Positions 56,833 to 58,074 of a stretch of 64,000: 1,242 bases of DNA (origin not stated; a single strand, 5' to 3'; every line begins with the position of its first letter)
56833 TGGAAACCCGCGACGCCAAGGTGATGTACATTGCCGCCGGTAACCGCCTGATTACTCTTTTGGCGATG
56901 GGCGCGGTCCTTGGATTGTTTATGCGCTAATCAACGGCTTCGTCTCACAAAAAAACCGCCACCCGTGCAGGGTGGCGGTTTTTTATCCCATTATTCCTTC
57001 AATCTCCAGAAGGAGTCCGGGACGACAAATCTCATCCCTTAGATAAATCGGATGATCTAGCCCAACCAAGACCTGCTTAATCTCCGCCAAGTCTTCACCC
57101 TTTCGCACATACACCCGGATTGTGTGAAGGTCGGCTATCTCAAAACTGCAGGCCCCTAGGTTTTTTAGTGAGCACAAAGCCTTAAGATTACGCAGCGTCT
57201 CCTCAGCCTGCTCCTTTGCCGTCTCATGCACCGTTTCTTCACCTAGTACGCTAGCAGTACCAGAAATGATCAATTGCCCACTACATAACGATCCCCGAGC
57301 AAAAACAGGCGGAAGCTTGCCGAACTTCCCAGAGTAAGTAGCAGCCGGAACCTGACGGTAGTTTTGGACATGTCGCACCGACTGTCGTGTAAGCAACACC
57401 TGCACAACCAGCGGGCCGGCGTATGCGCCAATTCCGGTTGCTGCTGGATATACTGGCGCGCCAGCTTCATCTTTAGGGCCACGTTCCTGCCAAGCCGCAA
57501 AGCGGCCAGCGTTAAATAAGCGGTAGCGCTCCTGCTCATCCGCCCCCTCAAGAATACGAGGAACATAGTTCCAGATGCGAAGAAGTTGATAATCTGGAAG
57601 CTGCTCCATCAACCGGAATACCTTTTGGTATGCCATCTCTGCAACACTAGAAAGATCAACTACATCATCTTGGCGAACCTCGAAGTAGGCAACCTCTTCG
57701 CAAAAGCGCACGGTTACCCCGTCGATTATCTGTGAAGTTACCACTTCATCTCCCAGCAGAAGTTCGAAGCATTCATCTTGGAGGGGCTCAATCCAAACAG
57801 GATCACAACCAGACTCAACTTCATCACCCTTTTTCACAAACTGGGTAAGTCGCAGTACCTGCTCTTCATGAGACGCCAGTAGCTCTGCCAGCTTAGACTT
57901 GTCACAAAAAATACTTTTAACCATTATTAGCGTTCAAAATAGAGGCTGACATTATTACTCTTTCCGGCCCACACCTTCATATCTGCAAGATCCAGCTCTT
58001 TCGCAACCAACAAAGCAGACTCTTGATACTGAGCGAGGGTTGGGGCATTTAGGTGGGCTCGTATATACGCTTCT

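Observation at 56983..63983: Triplicated divergent TrmB-regulator/SAM-methyltransferase modules next to a chorismatase-like RidA-fold enzyme: candidate regulated small-molecule or modification system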

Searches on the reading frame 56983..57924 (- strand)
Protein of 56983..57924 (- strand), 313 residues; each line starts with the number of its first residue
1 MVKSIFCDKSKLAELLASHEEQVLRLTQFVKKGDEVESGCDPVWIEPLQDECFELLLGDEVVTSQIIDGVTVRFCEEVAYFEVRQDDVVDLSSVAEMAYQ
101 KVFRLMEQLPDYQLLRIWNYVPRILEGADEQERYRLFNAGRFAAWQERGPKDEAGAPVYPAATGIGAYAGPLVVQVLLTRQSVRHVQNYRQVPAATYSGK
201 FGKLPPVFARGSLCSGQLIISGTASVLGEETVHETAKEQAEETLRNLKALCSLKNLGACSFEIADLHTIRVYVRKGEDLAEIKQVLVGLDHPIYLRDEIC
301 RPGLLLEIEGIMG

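Call 3: search_protein_families(library=pfam, proteins=[window:56983-57924:-], max_evalue=0.1)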
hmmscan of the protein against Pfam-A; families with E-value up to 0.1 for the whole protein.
window:56983-57924:- (313 aa): 2 families
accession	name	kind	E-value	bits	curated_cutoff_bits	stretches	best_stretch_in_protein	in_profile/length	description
PF21168.2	FkbO_Hyg5-like_N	-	3e-23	82.6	27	1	56-177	3-121/122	Chorismatase FkbO/Hyg5-like, N-terminal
PF01042.26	Ribonuc_L-PSP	-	0.019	15.4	27.3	1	216-287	19-87/121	Endoribonuclease L-PSP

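Call 4: search_protein_families(library=ncbifam, proteins=[window:56983-57924:-], max_evalue=0.1)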
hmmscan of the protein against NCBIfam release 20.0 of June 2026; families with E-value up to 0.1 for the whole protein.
window:56983-57924:- (313 aa): 1 family
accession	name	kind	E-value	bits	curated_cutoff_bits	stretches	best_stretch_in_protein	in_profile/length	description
TIGR04444.1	chori_FkbO_Hyg5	subfamily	2.7e-41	141.9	325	1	84-312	71-311/311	FkbO/Hyg5 family chorismatase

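Call 8: find_encoding_contigs(protein=window:56983-57924:-, flank=10000, max_places=6)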
Protein window:56983-57924:- (313 aa): 5 contigs read that carry it; 4 places shown.
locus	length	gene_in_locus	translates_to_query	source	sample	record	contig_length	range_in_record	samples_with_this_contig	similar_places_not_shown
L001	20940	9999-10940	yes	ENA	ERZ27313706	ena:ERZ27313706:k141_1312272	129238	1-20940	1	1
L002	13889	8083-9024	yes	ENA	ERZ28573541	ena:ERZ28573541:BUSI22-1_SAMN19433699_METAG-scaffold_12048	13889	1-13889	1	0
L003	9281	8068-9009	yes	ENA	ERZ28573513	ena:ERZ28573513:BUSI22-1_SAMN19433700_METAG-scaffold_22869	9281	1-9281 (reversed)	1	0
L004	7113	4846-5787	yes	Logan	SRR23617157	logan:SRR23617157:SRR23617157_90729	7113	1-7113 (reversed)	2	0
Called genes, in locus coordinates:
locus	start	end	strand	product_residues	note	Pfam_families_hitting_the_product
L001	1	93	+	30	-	?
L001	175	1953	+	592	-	PF00664:ABC_membrane, PF00005:ABC_tran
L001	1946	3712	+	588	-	PF00664:ABC_membrane, PF00005:ABC_tran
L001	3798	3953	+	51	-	-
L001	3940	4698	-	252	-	PF01978:TrmB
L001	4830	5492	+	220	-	PF13489:Methyltransf_23, PF08241:Methyltransf_11, PF08242:Methyltransf_12, PF13649:Methyltransf_25, PF13847:Methyltransf_31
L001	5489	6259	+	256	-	-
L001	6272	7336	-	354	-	PF13489:Methyltransf_23 (weak)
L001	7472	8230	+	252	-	PF01978:TrmB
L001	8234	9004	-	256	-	PF01978:TrmB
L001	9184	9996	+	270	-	PF01209:Ubie_methyltran (faint), PF13489:Methyltransf_23, PF06325:PrmA, PF05175:MTS (weak), PF13847:Methyltransf_31, PF08241:Methyltransf_11, PF08242:Methyltransf_12, PF13649:Methyltransf_25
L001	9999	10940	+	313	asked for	PF21168:FkbO_Hyg5-like_N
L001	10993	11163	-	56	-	PF08570:DUF1761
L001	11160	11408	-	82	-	PF08570:DUF1761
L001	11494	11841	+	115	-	PF14079:DUF4260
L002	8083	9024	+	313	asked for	PF21168:FkbO_Hyg5-like_N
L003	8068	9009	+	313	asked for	PF21168:FkbO_Hyg5-like_N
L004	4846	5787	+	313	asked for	PF21168:FkbO_Hyg5-like_N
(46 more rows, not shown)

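Call 10: search_solved_structures(query=window:56983-57924:-, max_evalue=0.01, show_alignments=3)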
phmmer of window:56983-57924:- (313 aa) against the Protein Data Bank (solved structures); distinct sequences matched with E-value up to 0.01: 3.
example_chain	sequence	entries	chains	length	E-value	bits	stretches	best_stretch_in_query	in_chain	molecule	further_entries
5ag3_A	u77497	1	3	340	1.8e-28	103.2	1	68-312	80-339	PUTATIVE PTERIDINE-DEPENDENT DIOXYGENASE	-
5a3k_A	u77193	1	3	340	4.4e-27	98.6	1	68-312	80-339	PUTATIVE PTERIDINE-DEPENDENT DIOXYGENASE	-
4bps_A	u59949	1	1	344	3e-25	92.6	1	69-312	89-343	FKBO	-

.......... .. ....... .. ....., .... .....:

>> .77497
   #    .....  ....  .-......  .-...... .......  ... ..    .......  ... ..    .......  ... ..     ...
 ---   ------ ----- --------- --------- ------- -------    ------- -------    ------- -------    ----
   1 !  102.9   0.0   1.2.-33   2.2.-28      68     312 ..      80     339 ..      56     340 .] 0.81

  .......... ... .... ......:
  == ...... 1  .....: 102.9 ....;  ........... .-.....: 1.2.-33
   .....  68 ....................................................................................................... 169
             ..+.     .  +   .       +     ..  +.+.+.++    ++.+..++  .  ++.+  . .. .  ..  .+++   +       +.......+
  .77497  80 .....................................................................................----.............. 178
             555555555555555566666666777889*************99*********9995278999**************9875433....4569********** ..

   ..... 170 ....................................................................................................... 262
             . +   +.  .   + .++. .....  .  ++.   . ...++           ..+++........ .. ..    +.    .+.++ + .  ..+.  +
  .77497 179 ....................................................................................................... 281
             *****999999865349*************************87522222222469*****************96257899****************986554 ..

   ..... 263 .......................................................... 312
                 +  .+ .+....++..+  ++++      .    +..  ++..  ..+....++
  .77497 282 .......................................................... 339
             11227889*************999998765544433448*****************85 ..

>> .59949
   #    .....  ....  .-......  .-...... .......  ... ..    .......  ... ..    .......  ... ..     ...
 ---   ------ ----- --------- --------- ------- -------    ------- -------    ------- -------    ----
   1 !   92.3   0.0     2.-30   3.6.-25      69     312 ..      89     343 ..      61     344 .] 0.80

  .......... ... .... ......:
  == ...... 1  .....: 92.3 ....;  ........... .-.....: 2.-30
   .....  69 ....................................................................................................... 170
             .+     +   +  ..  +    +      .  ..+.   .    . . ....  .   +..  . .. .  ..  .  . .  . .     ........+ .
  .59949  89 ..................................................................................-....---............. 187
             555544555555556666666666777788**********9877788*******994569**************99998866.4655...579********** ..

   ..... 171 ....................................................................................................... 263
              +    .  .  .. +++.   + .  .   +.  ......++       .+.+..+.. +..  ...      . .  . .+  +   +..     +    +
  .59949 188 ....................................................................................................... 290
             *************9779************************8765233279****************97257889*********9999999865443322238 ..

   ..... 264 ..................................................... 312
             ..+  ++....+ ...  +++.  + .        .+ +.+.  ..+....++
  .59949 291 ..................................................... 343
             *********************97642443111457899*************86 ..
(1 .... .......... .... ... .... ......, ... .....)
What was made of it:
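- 56983..57924 (-): FkbO/Hyg5/XanB2-family chorismatase-like enzyme (313 aa), second gene of the MT270 operon. Predicted hydroxybenzoate synthase of Hyg5/XanB2 type, not FkbO type. PDB Hyg5 5AG3 1.8e-28 and FkbO 4BPS 3e-25 (call 10).
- On FkbO/Hyg5/XanB2 chorismatases: E307 in LLLEIEG aligns with Hyg5 LLVEIEG (call 10). PF01042 scores only 15.4 bits against 27.3 (call 3), but the C-terminal half aligns with the solved Hyg5 and FkbO chains (call 10).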

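Call 11: find_homologous_proteins(query=window:56983-57924:-, max_evalue=0.00001)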
Query window:56983-57924:- (313 aa): 774 proteins with E <= 0.00001 among 3397 candidates; the best 120 are listed.
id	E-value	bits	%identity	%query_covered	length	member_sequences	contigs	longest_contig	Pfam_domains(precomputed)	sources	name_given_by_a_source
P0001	4.6e-206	701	100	100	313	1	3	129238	PF21168.3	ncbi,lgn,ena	-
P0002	4.5e-99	350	53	99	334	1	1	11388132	PF21168.3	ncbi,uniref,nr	ncbi:hypothetical protein [Chondromyces crocatus]|uniref:Chorismatase FkbO/Hyg5-like N-terminal doma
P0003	2.0e-95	338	52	99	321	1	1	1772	PF21168.3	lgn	-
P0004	2.0e-60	223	41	96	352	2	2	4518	PF21168.3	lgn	-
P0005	1.1e-59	220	41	96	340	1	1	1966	PF21168.3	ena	-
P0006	2.4e-53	200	36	98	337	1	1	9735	PF21168.3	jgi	jgi:chorismate lyase / 3-hydroxybenzoate synthase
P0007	7.2e-52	195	43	76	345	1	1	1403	PF21168.3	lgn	-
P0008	7.2e-51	192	37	99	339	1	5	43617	PF21168.3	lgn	-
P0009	8.8e-51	191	41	99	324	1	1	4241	PF21168.3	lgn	-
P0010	7.2e-50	188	35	99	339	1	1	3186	PF01042.27,PF21168.3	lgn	-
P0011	3.0e-49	186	37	98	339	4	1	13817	PF21168.3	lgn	-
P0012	7.0e-49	185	35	98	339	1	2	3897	PF21168.3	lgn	-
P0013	5.1e-48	182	37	98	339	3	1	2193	PF01042.27,PF21168.3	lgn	-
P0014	7.0e-48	182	44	71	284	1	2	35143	PF21168.3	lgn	-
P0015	8.5e-48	181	36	99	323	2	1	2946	PF21168.3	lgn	-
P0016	9.2e-48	181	36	98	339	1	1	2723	PF21168.3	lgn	-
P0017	5.1e-47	179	35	99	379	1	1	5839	PF21168.3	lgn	-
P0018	2.0e-44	170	36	98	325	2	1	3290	PF21168.3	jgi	-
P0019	1.8e-42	164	35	96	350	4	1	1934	PF01042.27,PF21168.3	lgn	-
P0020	3.7e-42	163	34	97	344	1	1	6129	PF01042.27,PF21168.3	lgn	-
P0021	8.0e-42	162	35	93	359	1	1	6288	PF21168.3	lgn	-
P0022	5.0e-36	143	39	74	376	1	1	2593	PF21168.3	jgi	jgi:chorismate lyase/3-hydroxybenzoate synthase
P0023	1.7e-34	138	37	68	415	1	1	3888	PF21168.3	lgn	-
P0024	4.4e-34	136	34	99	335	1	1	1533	PF21168.3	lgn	-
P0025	1.0e-33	135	36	83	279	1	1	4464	PF21168.3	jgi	jgi:enamine deaminase RidA (YjgF/YER057c/UK114 family)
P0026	3.1e-33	134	39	68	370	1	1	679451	PF21168.3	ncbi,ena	-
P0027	3.6e-33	133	36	82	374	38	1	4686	PF21168.3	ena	-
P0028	4.2e-33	133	36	84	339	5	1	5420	PF21168.3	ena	-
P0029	5.2e-33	133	36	82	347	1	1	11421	PF21168.3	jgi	-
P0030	6.3e-33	133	39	74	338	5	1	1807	PF21168.3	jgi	-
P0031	6.8e-33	133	35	77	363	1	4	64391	PF01042.27,PF21168.3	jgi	jgi:chorismate lyase/3-hydroxybenzoate synthase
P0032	8.0e-33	132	36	77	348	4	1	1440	PF21168.3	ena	-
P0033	9.0e-33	132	33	96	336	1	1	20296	PF21168.3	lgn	-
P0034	1.0e-32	132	39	69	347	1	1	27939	PF01042.27,PF21168.3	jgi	-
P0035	1.1e-32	132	36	77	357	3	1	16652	PF01042.27,PF21168.3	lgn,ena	-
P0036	1.2e-32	132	34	99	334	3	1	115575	PF21168.3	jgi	jgi:chorismate lyase/3-hydroxybenzoate synthase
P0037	1.3e-32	132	36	77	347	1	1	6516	PF01042.27,PF21168.3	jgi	jgi:chorismate lyase / 3-hydroxybenzoate synthase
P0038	1.4e-32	131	39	69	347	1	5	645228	PF21168.3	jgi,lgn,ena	jgi:enamine deaminase RidA (YjgF/YER057c/UK114 family)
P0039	1.5e-32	131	36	77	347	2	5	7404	PF21168.3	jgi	jgi:chorismate lyase / 3-hydroxybenzoate synthase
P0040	1.8e-32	131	36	77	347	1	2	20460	PF21168.3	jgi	jgi:chorismate lyase/3-hydroxybenzoate synthase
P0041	1.8e-32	131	39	69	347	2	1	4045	PF01042.27,PF21168.3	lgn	-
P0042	1.9e-32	131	39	69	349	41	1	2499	PF21168.3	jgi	jgi:enamine deaminase RidA (YjgF/YER057c/UK114 family)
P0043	2.1e-32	131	36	77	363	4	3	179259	PF21168.3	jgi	jgi:chorismate lyase / 3-hydroxybenzoate synthase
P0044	2.6e-32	131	39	69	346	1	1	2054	PF01042.27,PF21168.3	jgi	jgi:enamine deaminase RidA (YjgF/YER057c/UK114 family)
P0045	3.1e-32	130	36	77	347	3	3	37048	PF21168.3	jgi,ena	-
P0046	3.1e-32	130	36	84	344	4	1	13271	PF01042.27,PF21168.3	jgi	-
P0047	3.2e-32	130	36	77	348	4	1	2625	PF21168.3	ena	-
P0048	3.4e-32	130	36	78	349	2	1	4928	PF01042.27,PF21168.3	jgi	jgi:chorismate lyase / 3-hydroxybenzoate synthase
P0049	3.5e-32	130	35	98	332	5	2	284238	PF21168.3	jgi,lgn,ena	-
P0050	3.7e-32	130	35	82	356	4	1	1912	PF21168.3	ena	-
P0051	3.7e-32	130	39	69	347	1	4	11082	PF01042.27,PF21168.3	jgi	jgi:chorismate lyase/3-hydroxybenzoate synthase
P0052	4.4e-32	130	38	71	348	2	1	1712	PF01042.27,PF21168.3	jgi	jgi:enamine deaminase RidA (YjgF/YER057c/UK114 family)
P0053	4.5e-32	130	36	78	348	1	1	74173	PF21168.3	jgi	jgi:chorismate lyase / 3-hydroxybenzoate synthase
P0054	5.1e-32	130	31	98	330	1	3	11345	PF21168.3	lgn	-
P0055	5.1e-32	130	38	68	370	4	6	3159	PF01042.27,PF21168.3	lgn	-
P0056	5.6e-32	130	36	87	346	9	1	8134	PF21168.3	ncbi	-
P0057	6.3e-32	129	38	69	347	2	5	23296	PF01042.27,PF21168.3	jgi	jgi:chorismate lyase/3-hydroxybenzoate synthase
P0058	6.5e-32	129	35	77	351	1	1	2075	PF01042.27,PF21168.3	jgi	jgi:enamine deaminase RidA (YjgF/YER057c/UK114 family)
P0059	6.6e-32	129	34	85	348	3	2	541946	PF21168.3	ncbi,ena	-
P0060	6.8e-32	129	40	72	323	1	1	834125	PF21168.3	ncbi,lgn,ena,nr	ncbi:MAG: hypothetical protein JSR73_14570 [Proteobacteria bacterium]|nr:hypothetical protein [Pseud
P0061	7.3e-32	129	39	69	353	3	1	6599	PF01042.27,PF21168.3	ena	-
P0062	7.4e-32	129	35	77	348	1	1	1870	PF01042.27,PF21168.3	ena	-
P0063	8.9e-32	129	38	69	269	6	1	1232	PF01042.27,PF21168.3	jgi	jgi:enamine deaminase RidA (YjgF/YER057c/UK114 family)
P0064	9.0e-32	129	31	98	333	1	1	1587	PF21168.3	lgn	-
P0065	9.5e-32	129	35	77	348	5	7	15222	PF21168.3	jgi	jgi:chorismate lyase/3-hydroxybenzoate synthase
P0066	9.9e-32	129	37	73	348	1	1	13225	PF01042.27,PF21168.3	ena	-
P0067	1.4e-31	128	36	77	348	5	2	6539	PF21168.3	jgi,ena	-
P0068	1.5e-31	128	38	71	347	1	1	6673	PF21168.3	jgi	jgi:chorismate lyase / 3-hydroxybenzoate synthase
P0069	1.6e-31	128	38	71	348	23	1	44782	PF21168.3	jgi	jgi:chorismate lyase / 3-hydroxybenzoate synthase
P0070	1.6e-31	128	35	82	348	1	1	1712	PF21168.3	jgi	-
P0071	1.8e-31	128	39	69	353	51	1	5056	PF01042.27,PF21168.3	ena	-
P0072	2.2e-31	128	35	77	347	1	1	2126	PF01042.27,PF21168.3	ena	-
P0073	2.3e-31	128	37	77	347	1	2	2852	PF21168.3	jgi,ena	-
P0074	2.4e-31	127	35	77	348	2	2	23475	PF01042.27,PF21168.3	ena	-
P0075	2.5e-31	127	36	84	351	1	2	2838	PF21168.3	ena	-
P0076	3.0e-31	127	32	94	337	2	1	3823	PF21168.3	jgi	jgi:chorismate lyase/3-hydroxybenzoate synthase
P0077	3.4e-31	127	38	71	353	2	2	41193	PF01042.27,PF21168.3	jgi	jgi:chorismate lyase / 3-hydroxybenzoate synthase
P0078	3.5e-31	127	38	71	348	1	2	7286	PF21168.3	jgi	jgi:chorismate lyase/3-hydroxybenzoate synthase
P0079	3.7e-31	127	35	82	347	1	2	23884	PF01042.27,PF21168.3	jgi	jgi:chorismate lyase / 3-hydroxybenzoate synthase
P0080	4.3e-31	127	35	77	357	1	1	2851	PF21168.3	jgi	jgi:chorismate lyase/3-hydroxybenzoate synthase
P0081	4.3e-31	127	38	74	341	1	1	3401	PF21168.3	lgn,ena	-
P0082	4.3e-31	127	36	82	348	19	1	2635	PF21168.3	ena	-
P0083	4.4e-31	127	39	71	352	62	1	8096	PF21168.3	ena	-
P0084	4.6e-31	127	35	77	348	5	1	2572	PF21168.3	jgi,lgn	jgi:enamine deaminase RidA (YjgF/YER057c/UK114 family)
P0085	4.6e-31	127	35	77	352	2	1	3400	PF21168.3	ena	-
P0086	5.1e-31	126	34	82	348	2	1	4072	PF21168.3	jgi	jgi:chorismate lyase / 3-hydroxybenzoate synthase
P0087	5.3e-31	126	38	71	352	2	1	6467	PF21168.3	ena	-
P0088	5.4e-31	126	36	74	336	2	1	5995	PF21168.3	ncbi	-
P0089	5.4e-31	126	35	77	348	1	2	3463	PF21168.3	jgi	jgi:chorismate lyase / 3-hydroxybenzoate synthase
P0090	6.6e-31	126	35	77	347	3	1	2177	PF21168.3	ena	-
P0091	6.7e-31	126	34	83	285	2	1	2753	PF01042.27,PF21168.3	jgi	jgi:chorismate lyase / 3-hydroxybenzoate synthase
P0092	7.5e-31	126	37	71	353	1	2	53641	PF01042.27,PF21168.3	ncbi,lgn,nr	ncbi:MAG: hypothetical protein M3N91_11835 [Pseudomonadota bacterium]|nr:hypothetical protein [Pseud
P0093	9.9e-31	125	37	77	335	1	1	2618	PF21168.3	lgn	-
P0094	1.1e-30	125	34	77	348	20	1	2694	PF01042.27,PF21168.3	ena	-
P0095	1.2e-30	125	40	68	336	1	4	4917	PF01042.27,PF21168.3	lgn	-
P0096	1.2e-30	125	37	69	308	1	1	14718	PF21168.3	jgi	jgi:chorismate lyase / 3-hydroxybenzoate synthase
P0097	1.3e-30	125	34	96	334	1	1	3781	PF21168.3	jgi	-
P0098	1.7e-30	125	38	69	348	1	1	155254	PF01042.27,PF21168.3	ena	-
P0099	1.9e-30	124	37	71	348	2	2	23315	PF21168.3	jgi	jgi:chorismate lyase / 3-hydroxybenzoate synthase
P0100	2.1e-30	124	38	69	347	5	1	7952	PF01042.27,PF21168.3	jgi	jgi:chorismate lyase / 3-hydroxybenzoate synthase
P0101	2.4e-30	124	34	77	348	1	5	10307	PF01042.27,PF21168.3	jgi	jgi:chorismate lyase/3-hydroxybenzoate synthase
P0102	2.6e-30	124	34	82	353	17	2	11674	PF01042.27,PF21168.3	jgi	jgi:chorismate lyase / 3-hydroxybenzoate synthase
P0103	2.8e-30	124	38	70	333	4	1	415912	PF21168.3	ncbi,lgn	ncbi:chorismate transformation enzyme, FkbO/Hyg5 family [Sideroxyarcus sp. TK5]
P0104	2.9e-30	124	31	98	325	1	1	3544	PF21168.3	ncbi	-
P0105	2.9e-30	124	37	71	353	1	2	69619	PF21168.3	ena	-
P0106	3.7e-30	124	39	72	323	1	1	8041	PF21168.3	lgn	-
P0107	3.7e-30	124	38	68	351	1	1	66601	PF21168.3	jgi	jgi:chorismate lyase / 3-hydroxybenzoate synthase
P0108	3.8e-30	124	35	77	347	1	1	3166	PF21168.3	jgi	jgi:chorismate lyase / 3-hydroxybenzoate synthase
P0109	4.2e-30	123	38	68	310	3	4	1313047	PF21168.3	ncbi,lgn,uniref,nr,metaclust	ncbi:MAG: hypothetical protein J7604_06870 [Sporocytophaga sp.]|uniref:chorismate transformation enz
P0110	4.7e-30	123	35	77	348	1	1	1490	PF21168.3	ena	-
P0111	4.8e-30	123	42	63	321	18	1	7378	PF21168.3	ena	-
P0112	5.4e-30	123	39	72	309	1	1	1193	PF01042.27,PF21168.3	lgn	-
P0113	5.4e-30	123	38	71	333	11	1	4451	PF21168.3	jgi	-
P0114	5.4e-30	123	35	77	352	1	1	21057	PF01042.27,PF21168.3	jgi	-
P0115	5.5e-30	123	34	82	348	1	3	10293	PF01042.27,PF21168.3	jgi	jgi:chorismate lyase / 3-hydroxybenzoate synthase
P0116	5.7e-30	123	39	71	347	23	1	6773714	PF01042.27,PF21168.3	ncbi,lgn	-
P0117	5.7e-30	123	29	95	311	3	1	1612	PF21168.3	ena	-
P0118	6.1e-30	123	35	77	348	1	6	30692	PF21168.3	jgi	jgi:chorismate lyase/3-hydroxybenzoate synthase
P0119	6.9e-30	123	35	86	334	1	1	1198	PF21168.3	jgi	jgi:chorismatase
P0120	8.1e-30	122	38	71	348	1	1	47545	PF21168.3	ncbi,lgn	ncbi:MAG: hypothetical protein ABI356_12965 [Steroidobacteraceae bacterium]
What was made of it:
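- Among the chorismatase homologues, JGI names many chorismate lyase / 3-hydroxybenzoate synthase (call 11).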

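Call 12: list_cluster_members(proteins=[window:56983-57924:-, window:57927-58739:-, window:58919-59689:+, window:59693-60451:-, window:60587-61651:+, window:61664-62434:-, window:62431-63093:-, window:63225-63983:+, window:52030-53697:+, window:18340-21939:-])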
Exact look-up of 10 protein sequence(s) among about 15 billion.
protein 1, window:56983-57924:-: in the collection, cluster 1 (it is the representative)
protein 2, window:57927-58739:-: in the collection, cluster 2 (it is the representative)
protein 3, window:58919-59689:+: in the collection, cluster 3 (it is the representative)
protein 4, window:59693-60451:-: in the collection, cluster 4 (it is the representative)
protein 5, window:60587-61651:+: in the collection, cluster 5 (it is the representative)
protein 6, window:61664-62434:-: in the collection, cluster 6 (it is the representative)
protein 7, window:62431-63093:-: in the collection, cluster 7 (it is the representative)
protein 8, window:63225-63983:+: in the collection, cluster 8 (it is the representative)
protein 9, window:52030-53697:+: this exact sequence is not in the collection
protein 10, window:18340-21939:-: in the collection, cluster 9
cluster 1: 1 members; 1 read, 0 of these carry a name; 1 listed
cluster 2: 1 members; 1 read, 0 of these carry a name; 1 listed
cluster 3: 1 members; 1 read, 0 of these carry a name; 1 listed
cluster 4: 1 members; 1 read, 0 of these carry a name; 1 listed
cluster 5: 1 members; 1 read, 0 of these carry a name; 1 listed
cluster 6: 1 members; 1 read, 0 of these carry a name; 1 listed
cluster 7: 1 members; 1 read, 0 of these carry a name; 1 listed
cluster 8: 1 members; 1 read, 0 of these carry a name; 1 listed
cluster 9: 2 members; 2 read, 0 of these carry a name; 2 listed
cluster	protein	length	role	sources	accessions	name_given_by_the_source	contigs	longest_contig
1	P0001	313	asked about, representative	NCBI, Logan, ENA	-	-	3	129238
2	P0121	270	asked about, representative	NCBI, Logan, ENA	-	-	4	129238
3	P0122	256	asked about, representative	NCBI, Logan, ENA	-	-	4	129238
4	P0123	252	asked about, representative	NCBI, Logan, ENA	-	-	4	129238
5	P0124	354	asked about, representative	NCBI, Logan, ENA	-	-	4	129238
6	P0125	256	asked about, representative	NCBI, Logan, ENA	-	-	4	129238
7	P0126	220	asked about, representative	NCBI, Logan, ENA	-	-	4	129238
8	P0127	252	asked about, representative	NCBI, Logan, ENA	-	-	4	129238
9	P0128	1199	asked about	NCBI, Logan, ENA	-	-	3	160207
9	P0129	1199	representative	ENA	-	-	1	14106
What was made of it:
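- Tried and rejected: Cluster look-up gave no organism names (call 12).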
